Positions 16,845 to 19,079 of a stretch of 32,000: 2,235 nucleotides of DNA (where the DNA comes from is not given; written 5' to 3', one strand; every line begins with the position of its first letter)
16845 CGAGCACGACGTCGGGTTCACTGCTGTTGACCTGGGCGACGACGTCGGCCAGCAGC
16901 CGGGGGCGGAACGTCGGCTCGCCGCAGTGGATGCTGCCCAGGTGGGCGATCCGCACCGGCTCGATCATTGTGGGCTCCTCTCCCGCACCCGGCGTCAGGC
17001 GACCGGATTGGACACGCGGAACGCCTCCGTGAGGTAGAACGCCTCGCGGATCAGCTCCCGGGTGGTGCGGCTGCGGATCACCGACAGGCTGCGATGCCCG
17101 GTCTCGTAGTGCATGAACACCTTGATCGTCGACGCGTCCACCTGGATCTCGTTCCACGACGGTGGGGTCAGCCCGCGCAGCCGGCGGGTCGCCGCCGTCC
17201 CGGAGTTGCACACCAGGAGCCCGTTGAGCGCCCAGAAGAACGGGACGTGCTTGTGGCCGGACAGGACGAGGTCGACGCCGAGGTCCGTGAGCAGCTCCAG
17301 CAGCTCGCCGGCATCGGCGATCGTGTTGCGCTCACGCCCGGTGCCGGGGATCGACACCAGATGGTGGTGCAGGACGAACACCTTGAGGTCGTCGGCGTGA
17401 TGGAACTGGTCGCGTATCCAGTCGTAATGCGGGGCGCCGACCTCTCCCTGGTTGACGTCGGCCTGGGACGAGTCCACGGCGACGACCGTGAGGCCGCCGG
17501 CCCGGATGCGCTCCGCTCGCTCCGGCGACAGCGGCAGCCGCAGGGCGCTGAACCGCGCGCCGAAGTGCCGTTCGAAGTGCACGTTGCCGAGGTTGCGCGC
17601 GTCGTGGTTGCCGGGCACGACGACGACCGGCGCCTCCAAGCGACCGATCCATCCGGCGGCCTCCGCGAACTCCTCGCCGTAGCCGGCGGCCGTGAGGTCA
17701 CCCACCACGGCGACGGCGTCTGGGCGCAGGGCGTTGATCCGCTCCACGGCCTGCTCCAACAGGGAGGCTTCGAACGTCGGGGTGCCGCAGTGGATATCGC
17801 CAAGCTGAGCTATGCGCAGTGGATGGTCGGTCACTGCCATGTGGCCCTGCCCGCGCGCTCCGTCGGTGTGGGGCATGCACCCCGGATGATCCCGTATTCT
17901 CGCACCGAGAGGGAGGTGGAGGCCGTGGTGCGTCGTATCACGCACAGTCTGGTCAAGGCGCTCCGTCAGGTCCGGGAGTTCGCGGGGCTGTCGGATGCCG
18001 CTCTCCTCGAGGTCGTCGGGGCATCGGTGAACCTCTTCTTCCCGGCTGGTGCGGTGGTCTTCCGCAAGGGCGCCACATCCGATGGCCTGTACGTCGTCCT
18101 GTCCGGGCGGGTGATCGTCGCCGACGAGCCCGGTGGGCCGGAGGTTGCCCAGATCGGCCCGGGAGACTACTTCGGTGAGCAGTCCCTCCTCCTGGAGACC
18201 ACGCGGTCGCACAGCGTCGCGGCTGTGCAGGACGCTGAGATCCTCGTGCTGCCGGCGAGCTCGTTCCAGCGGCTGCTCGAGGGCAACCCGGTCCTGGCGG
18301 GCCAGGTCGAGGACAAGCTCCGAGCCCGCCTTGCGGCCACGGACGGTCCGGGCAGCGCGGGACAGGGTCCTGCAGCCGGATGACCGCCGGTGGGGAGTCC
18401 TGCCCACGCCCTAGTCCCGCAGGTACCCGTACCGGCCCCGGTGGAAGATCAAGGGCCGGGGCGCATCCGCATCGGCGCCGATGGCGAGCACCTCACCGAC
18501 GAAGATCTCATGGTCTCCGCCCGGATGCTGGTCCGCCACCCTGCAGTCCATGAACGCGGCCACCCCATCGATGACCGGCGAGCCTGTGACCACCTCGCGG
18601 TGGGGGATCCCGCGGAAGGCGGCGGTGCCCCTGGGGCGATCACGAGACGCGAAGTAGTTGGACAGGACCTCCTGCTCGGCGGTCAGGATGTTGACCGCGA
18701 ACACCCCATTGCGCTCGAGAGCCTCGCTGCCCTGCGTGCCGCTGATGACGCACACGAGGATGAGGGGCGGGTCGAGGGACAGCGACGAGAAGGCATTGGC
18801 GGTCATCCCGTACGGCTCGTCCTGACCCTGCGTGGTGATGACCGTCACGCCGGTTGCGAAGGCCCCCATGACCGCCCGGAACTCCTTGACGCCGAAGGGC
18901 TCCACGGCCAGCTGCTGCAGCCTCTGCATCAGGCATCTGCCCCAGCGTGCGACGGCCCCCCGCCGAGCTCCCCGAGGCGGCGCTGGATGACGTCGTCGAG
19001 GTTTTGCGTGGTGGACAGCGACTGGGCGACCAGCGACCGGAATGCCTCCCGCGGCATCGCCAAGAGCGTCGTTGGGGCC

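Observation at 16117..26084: Cyclic-nucleotide-themed island: four CNB domains and two candidate phosphodiesterases but no cyclase and no transcription factor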

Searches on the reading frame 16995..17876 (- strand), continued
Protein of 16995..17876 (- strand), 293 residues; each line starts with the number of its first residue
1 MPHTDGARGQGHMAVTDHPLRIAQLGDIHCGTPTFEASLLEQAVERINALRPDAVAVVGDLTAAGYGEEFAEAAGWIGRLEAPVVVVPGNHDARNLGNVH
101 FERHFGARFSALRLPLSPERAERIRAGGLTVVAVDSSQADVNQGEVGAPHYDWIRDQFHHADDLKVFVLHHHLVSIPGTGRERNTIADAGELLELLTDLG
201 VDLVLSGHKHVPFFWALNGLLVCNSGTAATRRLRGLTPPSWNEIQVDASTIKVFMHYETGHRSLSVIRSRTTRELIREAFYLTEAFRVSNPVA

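Call 68: find_encoding_contigs(protein=P0481, flank=8000, max_places=1)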
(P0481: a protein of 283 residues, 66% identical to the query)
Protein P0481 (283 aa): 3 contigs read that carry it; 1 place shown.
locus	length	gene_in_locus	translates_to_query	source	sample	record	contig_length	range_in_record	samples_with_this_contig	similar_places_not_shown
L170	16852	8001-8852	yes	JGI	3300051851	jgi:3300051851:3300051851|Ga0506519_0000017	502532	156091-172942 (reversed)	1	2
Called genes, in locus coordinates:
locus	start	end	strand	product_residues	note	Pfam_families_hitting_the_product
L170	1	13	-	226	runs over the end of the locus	PF24837:AMIN-like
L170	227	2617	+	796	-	PF13385:Laminin_G_3, PF03160:Calx-beta, PF13360:PQQ_2, PF13570:Beta-prop_ACSF4 (weak)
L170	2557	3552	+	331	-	PF06224:AlkZ-like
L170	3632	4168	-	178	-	PF01965:DJ-1_PfpI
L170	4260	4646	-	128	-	PF00392:GntR, PF14502:HTH_41 (weak), PF13412:HTH_24 (faint)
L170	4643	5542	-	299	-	-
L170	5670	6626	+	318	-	PF00140:Sigma70_r1_2 (weak), PF04542:Sigma70_r2, PF04539:Sigma70_r3, PF04545:Sigma70_r4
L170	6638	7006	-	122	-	PF04167:DUF402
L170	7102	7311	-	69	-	PF13828:DUF4190 (weak)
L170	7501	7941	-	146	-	PF00027:cNMP_binding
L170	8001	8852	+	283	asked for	PF00149:Metallophos, PF12850:Metallophos_2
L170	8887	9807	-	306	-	PF00296:Bac_luciferase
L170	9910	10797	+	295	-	PF13473:Cupredoxin_1 (weak), PF00127:Copper-bind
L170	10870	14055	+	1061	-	PF13205:Big_5, PF19580:Exo_endo_phos_3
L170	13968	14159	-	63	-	-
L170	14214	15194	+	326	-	PF00932:LTD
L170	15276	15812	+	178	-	PF00857:Isochorismatase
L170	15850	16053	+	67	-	PF00313:CSD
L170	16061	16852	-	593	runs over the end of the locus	PF02113:Peptidase_S13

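Call 78: predict_structure(alignment_id=A4)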
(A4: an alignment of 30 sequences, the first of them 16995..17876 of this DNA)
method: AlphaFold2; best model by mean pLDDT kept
length: 293 residues; sequences in the alignment: 30
mean_pLDDT: 79.9   pTM: 0.82
mean pLDDT of the five models: 79.9, 78.2, 77.9, 77.1, 64.9
residues with pLDDT >= 90: 87; 70-90: 143; 50-70: 45; < 50: 18
segments of 3 or more residues with pLDDT < 50: 1-16
pLDDT, mean of each block of 10 residues (from residue 1): 34 55 85 74 94 91 82 92 85 66 79 89 91 76 73 88 91 77 78 87 83 79 83 75 93 92 90 68 70 53
secondary structure, 60 per line:
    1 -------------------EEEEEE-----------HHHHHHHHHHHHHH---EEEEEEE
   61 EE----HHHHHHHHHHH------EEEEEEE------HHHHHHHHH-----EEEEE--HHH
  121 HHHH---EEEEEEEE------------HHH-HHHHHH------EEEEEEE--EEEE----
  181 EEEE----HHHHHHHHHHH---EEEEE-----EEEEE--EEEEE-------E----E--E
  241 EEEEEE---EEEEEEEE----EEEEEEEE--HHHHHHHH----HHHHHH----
elements in order: E20-25 H37-50 E54-62 H67-77 E84-90 H97-105 E111-115 H118-124 E128-135 H152-157 E164-170 E173-176 E181-184 H189-199 E203-207 E213-217 E220-224 E240-246 E250-257 E262-269 H272-279 H284-289

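Call 80: fold_search(model_id=the predicted structure, library=pdb)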
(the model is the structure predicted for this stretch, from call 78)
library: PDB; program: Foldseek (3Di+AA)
matches with E <= 10: 1262; with E <= 0.001: 92
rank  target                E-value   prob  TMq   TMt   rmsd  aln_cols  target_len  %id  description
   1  2dxl_A                1.3e-12  1.00  0.52  0.56   9.3       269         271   21  Glycerophosphodiesterase from Enterobacter aerogenes (released 2007-05-22)
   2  2zo9_B                3.1e-12  1.00  0.53  0.57   9.1       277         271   20  Malonate-bound structure of the glycerophosphodiesterase from Enterobacter aerogenes (GpdQ) and characterization of th (released 2008-10-07)
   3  5uq6                  8.2e-12  1.00  0.61  0.59   6.1       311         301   18  PIG PURPLE ACID PHOSPHATASE COMPLEXED WITH PHOSPHATE IN TWO COORDINATION MODES ALONG WITH A BRIDGING HYDROXIDE ION (released 2017-05-24)
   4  7ov8_A                1.6e-11  1.00  0.61  0.59   6.3       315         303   17  Crystal structure of pig purple acid phosphatase in complex with 4-(2-hydroxyethyl)-1-piperazineethanesulfonic acid (H (released 2022-03-23)
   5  3ib7                  2.3e-11  1.00  0.59  0.58   9.4       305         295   20  Crystal structure of full length Rv0805 (released 2009-09-29)
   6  3d03_A                2.4e-11  1.00  0.54  0.57   9.0       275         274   20  1.9A structure of Glycerophoshphodiesterase (GpdQ) from Enterobacter aerogenes (released 2008-10-14)
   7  1ute_A                2.7e-11  1.00  0.61  0.59   5.7       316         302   18  PIG PURPLE ACID PHOSPHATASE COMPLEXED WITH PHOSPHATE (released 1999-10-01)
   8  2hy1                  3.7e-11  1.00  0.55  0.69   5.6       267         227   20  Crystal structure of Rv0805 (released 2006-12-26)
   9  7ov2_A                3.7e-11  1.00  0.59  0.58   5.9       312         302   18  Crystal structure of pig purple acid phosphatase in complex with L-glutamine, (poly)ethylene glycol fragments and glyc (released 2022-01-12)
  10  2hyp                  3.9e-11  1.00  0.53  0.67   6.7       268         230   20  Crystal structure of Rv0805 D66A mutant (released 2006-12-26)
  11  1qfc                  7.6e-11  1.00  0.63  0.64   5.4       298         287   16  STRUCTURE OF RAT PURPLE ACID PHOSPHATASE (released 2000-04-10)
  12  1qhw_A                9.1e-11  1.00  0.57  0.56   6.5       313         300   16  PURPLE ACID PHOSPHATASE FROM RAT BONE (released 1999-09-15)
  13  2hyo                  1.1e-10  1.00  0.53  0.67   6.5       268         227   19  Crystal structure of Rv0805 N97A mutant (released 2006-12-26)
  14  1war                  1.2e-10  1.00  0.62  0.59   5.6       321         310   17  Recombinant Human Purple Acid Phosphatase expressed in Pichia Pastoris (released 2005-07-06)
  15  2bq8                  1.6e-10  1.00  0.60  0.58   6.1       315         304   15  Crystal structure of human purple acid phosphatase with an inhibitory conformation of the repression loop (released 2005-10-24)
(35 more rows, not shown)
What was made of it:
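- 16995..17876 (-): MPE2: an Icc/CpdA-like class III-type metallophosphoesterase. It is 293 aa if it starts at 17876, or 281 aa from 17840 as in the NCBI call. It is the candidate cNMP phosphodiesterase. The AF2 model (pLDDT 80, pTM 0.82) has top folds GpdQ, purple acid phosphatase and Rv0805 (calls 78, 80).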

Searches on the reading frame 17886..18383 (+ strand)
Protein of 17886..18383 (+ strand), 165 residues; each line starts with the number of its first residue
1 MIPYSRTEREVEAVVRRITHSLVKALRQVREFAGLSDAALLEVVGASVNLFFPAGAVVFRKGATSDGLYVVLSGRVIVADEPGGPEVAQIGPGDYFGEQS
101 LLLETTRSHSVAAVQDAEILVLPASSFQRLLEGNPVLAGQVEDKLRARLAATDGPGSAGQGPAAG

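Call 6: search_protein_families(library=pfam, proteins=[window:17886-18383:+], max_evalue=0.01)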
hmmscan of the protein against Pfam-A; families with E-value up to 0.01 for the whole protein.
window:17886-18383:+ (165 aa): 1 family
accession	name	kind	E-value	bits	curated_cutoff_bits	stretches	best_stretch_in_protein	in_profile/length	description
PF00027.35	cNMP_binding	-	2.5e-21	75.9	27.5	1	51-133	3-88/89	Cyclic nucleotide-binding domain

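Call 9: search_protein_families(library=ncbifam, proteins=[window:17886-18383:+], max_evalue=0.001)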
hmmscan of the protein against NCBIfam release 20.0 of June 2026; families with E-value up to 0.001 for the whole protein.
window:17886-18383:+ (165 aa): 6 families
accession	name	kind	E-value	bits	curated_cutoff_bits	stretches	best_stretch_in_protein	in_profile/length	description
NF041163.2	encap_f2b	equivalog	1.4e-09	37.6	400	1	23-152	70-204/450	family 2B encapsulin nanocompartment shell protein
NF006901.0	PRK09392.1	equivalog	2.1e-09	37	211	1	23-142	6-127/236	transcriptional activator FtrB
TIGR03896.1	cyc_nuc_ocin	subfamily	2.2e-08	33.9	161.05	1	14-138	127-255/317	bacteriocin-type transport-associated protein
NF008732.0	PRK11753.1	equivalog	3.6e-08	33.1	266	1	52-152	28-132/214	cAMP-activated global transcriptional regulator CRP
NF058543.1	ActPatMycb56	equivalog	4e-07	29.2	460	1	32-151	4-124/317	acetyltransferase Pat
NF010499.0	PRK13918.1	equivalog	7.8e-06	25.5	274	1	51-124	16-91/205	CRP/FNR family transcriptional regulator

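Call 46: search_solved_structures(query=window:17886-18383:+, max_evalue=0.001)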
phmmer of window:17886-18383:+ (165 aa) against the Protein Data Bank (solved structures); distinct sequences matched with E-value up to 0.001: 128 (the best 60 are shown).
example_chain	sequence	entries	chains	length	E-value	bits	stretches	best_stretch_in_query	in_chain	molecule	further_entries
9ya0_MA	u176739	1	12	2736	3.5e-21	79.1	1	23-163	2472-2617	PCR12, TGME49_219070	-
5ezr_A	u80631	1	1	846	1.3e-18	70.8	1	31-144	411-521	cGMP-dependent protein kinase, putative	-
4rz7_A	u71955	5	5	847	1.3e-18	70.8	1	31-144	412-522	cGMP-dependent protein kinase, putative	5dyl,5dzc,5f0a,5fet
9p74_A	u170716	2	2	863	1.4e-18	70.7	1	31-144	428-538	cGMP-dependent protein kinase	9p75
5dyk_A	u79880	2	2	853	1.4e-18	70.6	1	35-146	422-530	CGMP-dependent protein kinase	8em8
5j3u_A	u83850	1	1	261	2.6e-16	63.3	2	43-132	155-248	Protein Kinase A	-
3shr_A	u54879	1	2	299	8.9e-16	61.6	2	23-140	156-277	cGMP-dependent protein kinase 1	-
3of1_A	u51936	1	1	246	2.6e-15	60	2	25-132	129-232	cAMP-dependent protein kinase regulatory subunit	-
4din_B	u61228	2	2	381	3.3e-15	59.7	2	20-141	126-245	cAMP-dependent protein kinase type I-beta regulatory subunit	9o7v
4z07_A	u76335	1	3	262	3.5e-15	59.6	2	23-133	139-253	cGMP-dependent protein kinase 1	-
7ssb_A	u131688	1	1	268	4.8e-15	59.2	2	23-133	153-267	cGMP-dependent protein kinase 1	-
7lz4_A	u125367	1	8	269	1.2e-14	57.9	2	20-142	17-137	cAMP-dependent protein kinase type I-alpha regulatory subunit, N-terminally processed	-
1ne4_A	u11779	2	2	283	1.7e-14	57.4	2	20-142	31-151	cAMP-dependent protein kinase type I-alpha regulatory chain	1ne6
1rgs_A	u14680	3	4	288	1.8e-14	57.3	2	20-142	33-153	CAMP DEPENDENT PROTEIN KINASE | cAMP-dependent protein kinase type I-alpha regulatory chain | cAMP-dependent protein kinase type I-alpha regulatory subunit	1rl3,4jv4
5jr7_B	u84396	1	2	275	1.9e-14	57.3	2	20-142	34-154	cAMP-dependent protein kinase type I-alpha regulatory subunit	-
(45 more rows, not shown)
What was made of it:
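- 17886..18383 (+): Stand-alone single-domain CNB protein (165 aa, or 152 aa from 17925), divergent from MPE2. The CNB domain spans 17973-18341. Best PDB matches are PKG, PKA-R and MlotiK1 CNB domains (call 46).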

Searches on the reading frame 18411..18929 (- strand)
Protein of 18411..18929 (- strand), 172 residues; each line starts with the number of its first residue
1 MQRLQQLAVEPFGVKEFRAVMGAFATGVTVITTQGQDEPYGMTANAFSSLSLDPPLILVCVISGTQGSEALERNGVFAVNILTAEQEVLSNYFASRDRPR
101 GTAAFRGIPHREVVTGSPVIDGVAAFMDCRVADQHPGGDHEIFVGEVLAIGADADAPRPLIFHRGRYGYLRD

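Call 6: search_protein_families(library=pfam, proteins=[window:18411-18929:-], max_evalue=0.01)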
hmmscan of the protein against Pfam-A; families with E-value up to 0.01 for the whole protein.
window:18411-18929:- (172 aa): 1 family
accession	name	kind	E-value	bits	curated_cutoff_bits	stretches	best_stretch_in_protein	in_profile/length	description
PF01613.24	Flavin_Reduct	-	1.3e-43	149.1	27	1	21-170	1-152/153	Flavin reductase like domain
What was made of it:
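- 18411..18929 (-): Short-chain NAD(P)H:flavin reductase of the HpaC/StyB/ActVB type (172 aa). Its start overlaps the PNPOx-CNB stop by 1 nt. Pfam Flavin_Reduct 149 bits (call 6).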

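Call 9: search_protein_families(library=ncbifam, proteins=[window:18411-18929:-], max_evalue=0.001)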
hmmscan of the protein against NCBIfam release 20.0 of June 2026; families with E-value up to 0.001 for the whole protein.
window:18411-18929:- (172 aa): 8 families
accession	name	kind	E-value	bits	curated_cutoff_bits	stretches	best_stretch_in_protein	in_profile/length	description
NF052639.1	FlvnRedFerAPor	equivalog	4.6e-42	143.4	260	1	15-170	5-155/158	flavin reductase FerA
NF045630.1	monooxsub_HsaB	equivalog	1.9e-41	141.9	230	1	12-168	5-157/186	3-hydroxy-9,10-secoandrosta-1,3,5(10)-triene-9,17-dione monooxygenase reductase subunit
NF042921.1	HpaC_Thermus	equivalog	8.4e-34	116.7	200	1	16-167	4-146/150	4-hydroxyphenylacetate 3-monooxygenase reductase subunit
NF045919.1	HphnlacHdxRed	equivalog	3.1e-33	115.2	340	1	12-168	5-156/309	p-hydroxyphenylacetate 3-hydroxylase reductase component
NF045733.1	StyMonoxStyB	equivalog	5.8e-30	104.2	200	1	16-167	3-146/150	styrene monooxygenase NADH-dependent flavin reductase subunit StyB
TIGR03615.1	RutF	equivalog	1.1e-25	90.5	254.75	1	15-167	4-153/156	NADH-dependent FMN reductase RutF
TIGR02296.1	HpaC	equivalog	5.1e-19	68.8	205.95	1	17-163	1-146/154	4-hydroxyphenylacetate 3-monooxygenase, reductase component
NF012030.0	PRK15486.1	equivalog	5.6e-15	55.5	315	1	16-167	9-159/170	4-hydroxyphenylacetate 3-monooxygenase reductase subunit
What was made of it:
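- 18411..18929 (-): NCBIfam matches are FerA, HsaB, HpaC and StyB (call 9).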

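Call 48: search_solved_structures(query=window:18411-18929:-, max_evalue=1e-10)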
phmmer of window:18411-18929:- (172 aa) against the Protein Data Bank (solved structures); distinct sequences matched with E-value up to 1e-10: 19.
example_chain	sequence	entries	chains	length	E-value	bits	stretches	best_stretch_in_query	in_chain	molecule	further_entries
3nfw_A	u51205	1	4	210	1.6e-34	122.8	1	9-168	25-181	Flavin reductase-like, FMN-binding protein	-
5cho_A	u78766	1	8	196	4.6e-29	105.1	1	16-170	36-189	Flavin reductase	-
4r82_A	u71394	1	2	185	1.1e-28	103.8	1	9-167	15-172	Oxidoreductase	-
4xhy_A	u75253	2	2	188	2e-28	103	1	16-169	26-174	Flavin reductase domain protein, FMN-binding protein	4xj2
4hx6_A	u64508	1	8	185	5.5e-28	101.5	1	9-167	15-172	Oxidoreductase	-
3rh7_A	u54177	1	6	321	3.7e-26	95.6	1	6-150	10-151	Hypothetical oxidoreductase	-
1rz0_A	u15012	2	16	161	8e-26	94.5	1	16-170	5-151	phenol 2-hydroxylase component B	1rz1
8ct0_A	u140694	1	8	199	1.5e-24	90.4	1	16-167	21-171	Flavin reductase (NADH)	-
4f07_A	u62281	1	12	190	3.1e-22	82.9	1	14-167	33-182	Styrene monooxygenase component 2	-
4l82_A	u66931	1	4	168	3.4e-22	82.7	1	15-165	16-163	RifeA.00250.a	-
5zc2_B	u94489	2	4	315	4.3e-20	75.9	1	15-168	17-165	p-hydroxyphenylacetate 3-hydroxylase, reductase component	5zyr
2r0x_A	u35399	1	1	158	5.1e-20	75.6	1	14-163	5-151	Possible flavin reductase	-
2ecr_A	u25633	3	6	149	7.2e-20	75.2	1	16-165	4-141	flavin reductase component (HpaC) of 4-hydroxyphenylacetate 3-monooxygenase | flavin reductase (HpaC) of 4-hydroxyphenylacetate 3-monooxygnease | flavin reducta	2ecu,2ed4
3cb0_A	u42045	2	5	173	1e-18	71.4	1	13-168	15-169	4-HYDROXYPHENYLACETATE 3-MONOOXYGENASE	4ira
3k86_A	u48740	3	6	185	1.1e-17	68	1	8-171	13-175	Chlorophenol-4-monooxygenase component 1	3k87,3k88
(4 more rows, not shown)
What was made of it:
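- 18411..18929 (-): PDB matches are flavin-reductase components of two-component monooxygenases (call 48).
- On Short-chain flavin reductase (HpaC/StyB/ActVB type): PDB relatives are reductase components (call 48).
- Closest known: Short-chain flavin reductases of two-component flavoenzymes in biosynthetic clusters. Same: It has the same Flavin_Reduct fold and size (calls 6, 9, 48).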
